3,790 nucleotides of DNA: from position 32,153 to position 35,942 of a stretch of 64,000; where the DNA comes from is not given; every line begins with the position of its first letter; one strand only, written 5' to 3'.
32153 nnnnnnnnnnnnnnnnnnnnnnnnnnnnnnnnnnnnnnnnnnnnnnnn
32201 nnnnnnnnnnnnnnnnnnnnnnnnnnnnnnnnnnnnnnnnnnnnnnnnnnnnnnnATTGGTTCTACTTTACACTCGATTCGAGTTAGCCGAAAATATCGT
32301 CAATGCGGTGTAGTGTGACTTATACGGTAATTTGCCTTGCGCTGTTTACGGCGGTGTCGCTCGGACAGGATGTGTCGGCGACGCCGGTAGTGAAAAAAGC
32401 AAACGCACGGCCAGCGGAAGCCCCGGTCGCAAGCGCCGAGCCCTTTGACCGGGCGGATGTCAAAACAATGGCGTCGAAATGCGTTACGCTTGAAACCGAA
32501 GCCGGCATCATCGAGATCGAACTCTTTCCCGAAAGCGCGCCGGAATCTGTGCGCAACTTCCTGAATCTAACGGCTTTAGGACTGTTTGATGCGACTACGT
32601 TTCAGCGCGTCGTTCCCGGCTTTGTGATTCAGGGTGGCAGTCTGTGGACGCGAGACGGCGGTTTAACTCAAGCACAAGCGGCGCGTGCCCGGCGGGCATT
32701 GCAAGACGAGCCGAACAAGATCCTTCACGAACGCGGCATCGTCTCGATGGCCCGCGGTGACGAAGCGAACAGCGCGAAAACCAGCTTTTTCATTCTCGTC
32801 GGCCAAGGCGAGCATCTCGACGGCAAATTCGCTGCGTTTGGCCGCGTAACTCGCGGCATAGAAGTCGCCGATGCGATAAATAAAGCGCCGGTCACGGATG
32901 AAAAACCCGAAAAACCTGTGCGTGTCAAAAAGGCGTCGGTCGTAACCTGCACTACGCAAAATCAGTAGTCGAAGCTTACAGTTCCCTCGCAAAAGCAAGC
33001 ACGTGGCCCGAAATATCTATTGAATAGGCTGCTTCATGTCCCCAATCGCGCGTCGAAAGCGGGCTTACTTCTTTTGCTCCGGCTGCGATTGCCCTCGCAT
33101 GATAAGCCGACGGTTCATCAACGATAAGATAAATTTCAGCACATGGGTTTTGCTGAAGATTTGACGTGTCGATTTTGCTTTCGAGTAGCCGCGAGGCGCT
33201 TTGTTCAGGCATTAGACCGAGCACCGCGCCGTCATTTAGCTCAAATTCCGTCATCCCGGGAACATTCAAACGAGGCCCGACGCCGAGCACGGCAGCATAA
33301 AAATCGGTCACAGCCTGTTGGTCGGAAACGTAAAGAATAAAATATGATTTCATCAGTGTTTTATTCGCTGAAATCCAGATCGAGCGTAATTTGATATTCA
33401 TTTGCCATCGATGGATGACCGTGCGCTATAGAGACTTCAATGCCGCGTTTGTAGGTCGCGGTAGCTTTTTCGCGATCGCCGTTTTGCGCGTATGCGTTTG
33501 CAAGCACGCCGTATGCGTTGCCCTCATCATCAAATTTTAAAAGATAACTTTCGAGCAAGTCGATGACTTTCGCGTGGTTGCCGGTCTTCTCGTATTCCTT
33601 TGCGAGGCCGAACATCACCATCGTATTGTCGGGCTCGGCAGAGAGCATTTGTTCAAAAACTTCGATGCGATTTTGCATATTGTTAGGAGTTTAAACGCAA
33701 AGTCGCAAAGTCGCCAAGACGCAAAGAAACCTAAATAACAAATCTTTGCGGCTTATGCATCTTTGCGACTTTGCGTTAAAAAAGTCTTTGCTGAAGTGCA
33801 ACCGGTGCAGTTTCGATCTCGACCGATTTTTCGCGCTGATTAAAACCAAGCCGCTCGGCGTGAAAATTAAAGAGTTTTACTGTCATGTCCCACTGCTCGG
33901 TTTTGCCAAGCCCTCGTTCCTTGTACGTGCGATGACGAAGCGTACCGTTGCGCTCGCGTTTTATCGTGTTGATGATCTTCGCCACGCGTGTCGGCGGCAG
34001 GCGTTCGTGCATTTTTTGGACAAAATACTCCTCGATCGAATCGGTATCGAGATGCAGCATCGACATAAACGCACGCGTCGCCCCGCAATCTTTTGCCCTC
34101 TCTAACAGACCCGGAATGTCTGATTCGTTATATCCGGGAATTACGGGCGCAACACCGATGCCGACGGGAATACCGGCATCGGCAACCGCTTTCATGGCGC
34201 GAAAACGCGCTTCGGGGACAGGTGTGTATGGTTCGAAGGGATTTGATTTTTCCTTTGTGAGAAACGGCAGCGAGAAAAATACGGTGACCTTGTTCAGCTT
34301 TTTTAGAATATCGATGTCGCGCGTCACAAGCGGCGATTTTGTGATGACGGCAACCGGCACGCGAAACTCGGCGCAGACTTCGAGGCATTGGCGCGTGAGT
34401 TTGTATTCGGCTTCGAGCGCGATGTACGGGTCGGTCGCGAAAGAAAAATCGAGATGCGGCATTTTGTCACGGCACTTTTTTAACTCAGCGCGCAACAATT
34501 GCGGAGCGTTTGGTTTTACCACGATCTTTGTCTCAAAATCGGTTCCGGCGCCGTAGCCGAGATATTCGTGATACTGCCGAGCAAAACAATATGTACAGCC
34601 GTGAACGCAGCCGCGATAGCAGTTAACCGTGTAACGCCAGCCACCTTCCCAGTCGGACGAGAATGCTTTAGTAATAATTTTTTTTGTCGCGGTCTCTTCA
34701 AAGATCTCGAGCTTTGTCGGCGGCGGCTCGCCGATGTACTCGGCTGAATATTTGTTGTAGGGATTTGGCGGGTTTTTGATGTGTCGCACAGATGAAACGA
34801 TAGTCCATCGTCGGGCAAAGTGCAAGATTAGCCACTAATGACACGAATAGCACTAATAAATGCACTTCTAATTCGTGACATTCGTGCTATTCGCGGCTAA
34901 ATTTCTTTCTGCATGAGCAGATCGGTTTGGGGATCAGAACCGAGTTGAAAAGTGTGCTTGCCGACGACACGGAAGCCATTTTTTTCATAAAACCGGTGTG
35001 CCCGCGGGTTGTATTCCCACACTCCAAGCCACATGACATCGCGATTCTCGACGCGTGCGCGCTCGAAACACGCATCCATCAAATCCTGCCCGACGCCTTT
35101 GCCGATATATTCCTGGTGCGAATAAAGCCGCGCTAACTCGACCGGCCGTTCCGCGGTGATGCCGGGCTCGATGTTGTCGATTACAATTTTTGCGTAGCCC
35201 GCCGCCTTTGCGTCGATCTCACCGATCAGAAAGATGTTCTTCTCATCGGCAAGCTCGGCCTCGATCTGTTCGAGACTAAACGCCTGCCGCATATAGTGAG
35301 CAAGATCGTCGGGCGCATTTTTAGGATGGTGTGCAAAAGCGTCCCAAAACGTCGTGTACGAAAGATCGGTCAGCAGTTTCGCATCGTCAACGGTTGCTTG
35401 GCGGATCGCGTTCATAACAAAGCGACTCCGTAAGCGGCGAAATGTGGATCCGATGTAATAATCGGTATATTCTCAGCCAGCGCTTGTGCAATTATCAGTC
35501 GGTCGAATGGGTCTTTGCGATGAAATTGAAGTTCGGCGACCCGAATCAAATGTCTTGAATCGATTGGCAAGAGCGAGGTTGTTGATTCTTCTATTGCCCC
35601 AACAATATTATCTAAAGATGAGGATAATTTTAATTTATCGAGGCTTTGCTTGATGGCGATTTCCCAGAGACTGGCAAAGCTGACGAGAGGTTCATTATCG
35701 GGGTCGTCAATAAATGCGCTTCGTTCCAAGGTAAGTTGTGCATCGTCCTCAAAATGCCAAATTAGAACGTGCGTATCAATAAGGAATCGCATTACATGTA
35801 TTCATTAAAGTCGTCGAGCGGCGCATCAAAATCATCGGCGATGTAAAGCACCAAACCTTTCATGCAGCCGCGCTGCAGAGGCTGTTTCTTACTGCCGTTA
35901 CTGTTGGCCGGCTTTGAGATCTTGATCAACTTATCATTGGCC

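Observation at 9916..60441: Census: four families of inverted arms built from 7-9 nt tandem units occupy most intergenic gaps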

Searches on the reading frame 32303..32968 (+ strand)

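Call 11: search_protein_families(library=pfam, proteins=[window:32303-32968:+], max_evalue=0.01)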
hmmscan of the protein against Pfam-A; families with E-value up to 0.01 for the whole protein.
window:32303-32968:+ (221 aa): 1 family
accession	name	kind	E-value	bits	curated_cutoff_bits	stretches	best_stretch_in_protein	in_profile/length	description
PF00160.26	Pro_isomerase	-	2.5e-40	138.8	21.7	1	61-213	2-159/159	Cyclophilin type peptidyl-prolyl cis-trans isomerase/CLD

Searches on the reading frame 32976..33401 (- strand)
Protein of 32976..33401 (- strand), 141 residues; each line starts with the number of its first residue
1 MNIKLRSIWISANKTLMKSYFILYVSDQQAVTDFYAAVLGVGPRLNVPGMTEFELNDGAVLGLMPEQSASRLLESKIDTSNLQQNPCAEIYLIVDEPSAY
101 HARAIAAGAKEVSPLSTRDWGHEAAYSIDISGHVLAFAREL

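Call 20: search_protein_families(library=pfam, proteins=[window:32976-33401:-], max_evalue=0.01)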
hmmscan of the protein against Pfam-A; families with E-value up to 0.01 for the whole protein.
window:32976-33401:- (141 aa): 2 families
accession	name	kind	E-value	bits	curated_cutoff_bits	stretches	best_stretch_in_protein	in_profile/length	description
PF00903.31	Glyoxalase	-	3.2e-06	28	20.6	1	20-132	4-116/121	Glyoxalase/Bleomycin resistance protein/Dioxygenase superfamily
PF18029.7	Glyoxalase_6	-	5.5e-05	24.2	23.6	1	25-133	6-101/106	Glyoxalase-like domain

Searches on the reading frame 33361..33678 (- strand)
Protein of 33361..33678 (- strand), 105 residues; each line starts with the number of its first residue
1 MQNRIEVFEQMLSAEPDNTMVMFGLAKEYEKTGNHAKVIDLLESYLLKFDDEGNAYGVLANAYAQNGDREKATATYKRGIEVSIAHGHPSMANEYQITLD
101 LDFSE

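Call 20: search_protein_families(library=pfam, proteins=[window:33361-33678:-], max_evalue=0.01)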
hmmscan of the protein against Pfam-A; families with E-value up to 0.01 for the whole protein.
window:33361-33678:- (105 aa): 12 families
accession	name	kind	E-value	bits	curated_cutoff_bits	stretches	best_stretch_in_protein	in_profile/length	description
PF14559.12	TPR_19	-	1.4e-09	38.5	25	2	5-52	11-58/68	Tetratricopeptide repeat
PF13428.12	TPR_14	-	3.9e-08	33.6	23.5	0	56-81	4-29/44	Tetratricopeptide repeat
PF13181.12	TPR_8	-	4.2e-07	30.1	25.7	1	55-82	3-30/34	Tetratricopeptide repeat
PF07719.23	TPR_2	-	2.5e-06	27.6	27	0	55-81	3-29/34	Tetratricopeptide repeat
PF00515.34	TPR_1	-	5.4e-06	26.4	27.8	1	54-82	2-30/34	Tetratricopeptide repeat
PF13176.12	TPR_7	-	1.9e-05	24.8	27.9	0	55-78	1-24/36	Tetratricopeptide repeat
PF13424.12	TPR_12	-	2.7e-05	24.7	30.1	0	52-82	44-74/77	Tetratricopeptide repeat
PF13431.12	TPR_17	-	0.001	19.6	24.4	0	8-37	2-31/34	Tetratricopeptide repeat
PF13432.12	TPR_16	-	0.0031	18.4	32.7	0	24-78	2-56/65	Tetratricopeptide repeat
PF20308.4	TPR-S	-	0.004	18.2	27.6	0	5-82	6-88/102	Tetratricopeptide Repeats-Sensor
PF14561.12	TPR_20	-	0.0067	17.2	25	0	4-78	7-83/90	Tetratricopeptide repeat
PF01535.26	PPR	-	0.0072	16.9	25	0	56-78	3-25/31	PPR repeat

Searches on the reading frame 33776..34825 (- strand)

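Call 11: search_protein_families(library=pfam, proteins=[window:33776-34825:-], max_evalue=0.01)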
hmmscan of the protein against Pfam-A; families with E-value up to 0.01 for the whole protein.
window:33776-34825:- (349 aa): 1 family
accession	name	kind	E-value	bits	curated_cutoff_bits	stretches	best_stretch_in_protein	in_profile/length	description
PF04055.27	Radical_SAM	-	3e-15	57.2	29.5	1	67-243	1-165/166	Radical SAM superfamily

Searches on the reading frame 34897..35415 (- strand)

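Call 11: search_protein_families(library=pfam, proteins=[window:34897-35415:-], max_evalue=0.01)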
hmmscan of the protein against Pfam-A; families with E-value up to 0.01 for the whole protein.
window:34897-35415:- (172 aa): 7 families
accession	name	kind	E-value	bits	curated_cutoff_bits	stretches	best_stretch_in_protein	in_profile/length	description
PF00583.31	Acetyltransf_1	-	1.1e-14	55.2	20.7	1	47-148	22-116/116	Acetyltransferase (GNAT) family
PF13508.13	Acetyltransf_7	-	5.5e-12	46.3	27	1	60-149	3-83/84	Acetyltransferase (GNAT) domain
PF13673.13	Acetyltransf_10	-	4e-10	40.2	23.6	1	38-156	10-115/128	Acetyltransferase (GNAT) domain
PF13302.13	Acetyltransf_3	-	0.00061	20.9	25.4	1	4-149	4-138/138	Acetyltransferase (GNAT) domain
PF13420.13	Acetyltransf_4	-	0.0036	17.8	24.3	1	36-153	27-139/155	Acetyltransferase (GNAT) domain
PF08445.16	FR47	-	0.0059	17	22.1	0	93-152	23-81/86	FR47-like protein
PF14542.12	Acetyltransf_CG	-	0.0065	17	30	0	94-128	27-61/80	GCN5-related N-acetyl-transferase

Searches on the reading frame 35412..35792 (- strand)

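Call 20: search_protein_families(library=pfam, proteins=[window:35412-35792:-], max_evalue=0.01)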
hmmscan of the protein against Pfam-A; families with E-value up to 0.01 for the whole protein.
window:35412-35792:- (126 aa): 2 families
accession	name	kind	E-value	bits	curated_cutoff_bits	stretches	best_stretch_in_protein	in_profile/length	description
PF01850.27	PIN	-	1.3e-15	58.5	23.6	1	4-122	2-118/120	PIN domain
PF10130.15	PIN_2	-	4.7e-05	24.1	22.4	1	50-124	51-121/133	PIN domain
